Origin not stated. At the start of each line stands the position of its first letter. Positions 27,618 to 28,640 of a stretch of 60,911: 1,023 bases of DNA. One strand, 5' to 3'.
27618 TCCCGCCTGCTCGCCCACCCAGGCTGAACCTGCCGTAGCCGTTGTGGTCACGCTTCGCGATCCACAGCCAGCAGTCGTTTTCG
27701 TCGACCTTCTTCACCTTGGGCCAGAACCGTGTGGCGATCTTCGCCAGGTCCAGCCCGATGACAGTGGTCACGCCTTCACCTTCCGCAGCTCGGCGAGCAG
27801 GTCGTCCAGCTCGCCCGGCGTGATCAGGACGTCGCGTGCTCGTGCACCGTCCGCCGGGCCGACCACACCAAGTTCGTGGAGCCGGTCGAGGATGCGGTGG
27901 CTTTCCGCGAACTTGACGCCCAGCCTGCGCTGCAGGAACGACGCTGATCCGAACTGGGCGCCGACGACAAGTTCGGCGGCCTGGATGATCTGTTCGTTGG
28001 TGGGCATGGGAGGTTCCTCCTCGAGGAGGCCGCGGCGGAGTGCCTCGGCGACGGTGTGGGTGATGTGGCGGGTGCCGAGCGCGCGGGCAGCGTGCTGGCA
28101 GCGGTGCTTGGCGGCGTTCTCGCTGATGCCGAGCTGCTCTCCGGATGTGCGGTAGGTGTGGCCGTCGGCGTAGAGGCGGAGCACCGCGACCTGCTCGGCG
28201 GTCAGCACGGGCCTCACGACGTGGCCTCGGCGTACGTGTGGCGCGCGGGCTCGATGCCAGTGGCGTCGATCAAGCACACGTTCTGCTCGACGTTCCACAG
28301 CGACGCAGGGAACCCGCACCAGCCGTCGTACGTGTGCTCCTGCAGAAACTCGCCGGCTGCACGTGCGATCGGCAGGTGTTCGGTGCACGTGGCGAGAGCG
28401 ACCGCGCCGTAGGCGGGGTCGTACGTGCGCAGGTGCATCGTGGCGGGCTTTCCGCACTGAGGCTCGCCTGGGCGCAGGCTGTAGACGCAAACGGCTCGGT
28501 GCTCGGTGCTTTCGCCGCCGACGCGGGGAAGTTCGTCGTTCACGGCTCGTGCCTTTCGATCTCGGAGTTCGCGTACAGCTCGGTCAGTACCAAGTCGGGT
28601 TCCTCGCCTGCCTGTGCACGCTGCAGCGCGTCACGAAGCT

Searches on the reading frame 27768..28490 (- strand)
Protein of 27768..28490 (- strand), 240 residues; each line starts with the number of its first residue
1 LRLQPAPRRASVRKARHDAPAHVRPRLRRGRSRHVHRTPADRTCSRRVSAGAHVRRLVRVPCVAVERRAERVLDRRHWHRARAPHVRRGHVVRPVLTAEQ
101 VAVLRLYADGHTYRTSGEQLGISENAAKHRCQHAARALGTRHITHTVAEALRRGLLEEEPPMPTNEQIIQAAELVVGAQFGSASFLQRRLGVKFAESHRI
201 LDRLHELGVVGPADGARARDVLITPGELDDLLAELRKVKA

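Call 107: search_protein_families(library=pfam, proteins=[window:27768-28490:-], max_evalue=0.001)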
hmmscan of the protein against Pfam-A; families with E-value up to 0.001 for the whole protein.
window:27768-28490:- (240 aa): 1 family
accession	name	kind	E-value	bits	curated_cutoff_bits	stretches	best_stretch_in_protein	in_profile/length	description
PF09397.16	FtsK_gamma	-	4e-15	55.7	30.6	1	166-224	5-63/63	Ftsk gamma domain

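Call 108: find_related_loci(query=window:27768-28490:-, collection=viral_contigs, flank=1500)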
Query window:27768-28490:- (240 aa) in viral_contigs; peptide patterns used: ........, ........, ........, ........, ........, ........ (x = any residue, [..] = any of these).
10 stretches matched a pattern; 1 encode a relative of the query (tblastn E <= 1e-3); 1 distinct loci.
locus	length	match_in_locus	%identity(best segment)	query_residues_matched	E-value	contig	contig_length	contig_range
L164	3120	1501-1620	43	155-193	4e-5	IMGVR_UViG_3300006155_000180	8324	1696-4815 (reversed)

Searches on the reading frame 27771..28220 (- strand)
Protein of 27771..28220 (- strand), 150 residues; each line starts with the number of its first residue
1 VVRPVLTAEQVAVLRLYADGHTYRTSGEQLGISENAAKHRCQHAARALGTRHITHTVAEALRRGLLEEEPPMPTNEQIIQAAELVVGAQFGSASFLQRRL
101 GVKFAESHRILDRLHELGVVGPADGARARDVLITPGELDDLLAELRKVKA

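Call 110: find_homologous_proteins(query=window:27771-28220:-, max_evalue=0.001)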
Query seq(150 aa) (150 aa): 34 proteins with E <= 0.001 among 585 candidates.
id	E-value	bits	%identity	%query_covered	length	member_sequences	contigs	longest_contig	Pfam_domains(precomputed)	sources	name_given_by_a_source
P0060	2.4e-87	308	100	97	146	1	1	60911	PF09397.17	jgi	jgi:DNA-binding CsgD family transcriptional regulator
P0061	2.4e-60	221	70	99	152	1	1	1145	PF09397.17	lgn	-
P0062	1.7e-58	215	71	98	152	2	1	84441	PF13384.13,PF00196.26,PF09397.17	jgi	-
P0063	6.6e-58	213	72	98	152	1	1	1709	PF09397.17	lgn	-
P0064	1.1e-57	212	72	97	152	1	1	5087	PF13384.13,PF13518.13,PF08281.19,PF09397.17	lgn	-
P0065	7.5e-56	206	68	99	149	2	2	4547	PF09397.17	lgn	-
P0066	4.5e-55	204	69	98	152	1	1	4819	PF09397.17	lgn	-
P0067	8.7e-53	196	67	99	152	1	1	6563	PF00196.26,PF09397.17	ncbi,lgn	-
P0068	4.1e-52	194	67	98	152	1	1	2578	PF09397.17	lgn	-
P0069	7.6e-50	187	65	95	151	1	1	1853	PF08281.19,PF09397.17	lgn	-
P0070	7.3e-42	161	57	96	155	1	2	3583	PF09397.17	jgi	jgi:DNA-binding CsgD family transcriptional regulator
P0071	4.4e-35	139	71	48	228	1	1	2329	PF09397.17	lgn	-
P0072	3.9e-33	132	71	48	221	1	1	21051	PF08281.19,PF09397.17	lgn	-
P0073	2.6e-30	123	48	74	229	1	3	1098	PF13384.13,PF13518.13,PF00196.26,PF08281.19,PF09397.17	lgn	-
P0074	1.8e-18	85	62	39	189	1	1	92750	PF09397.17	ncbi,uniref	ncbi:DNA translocase FtsK, partial [Streptosporangium sp. NPDC006007]|uniref:DNA translocase FtsK n=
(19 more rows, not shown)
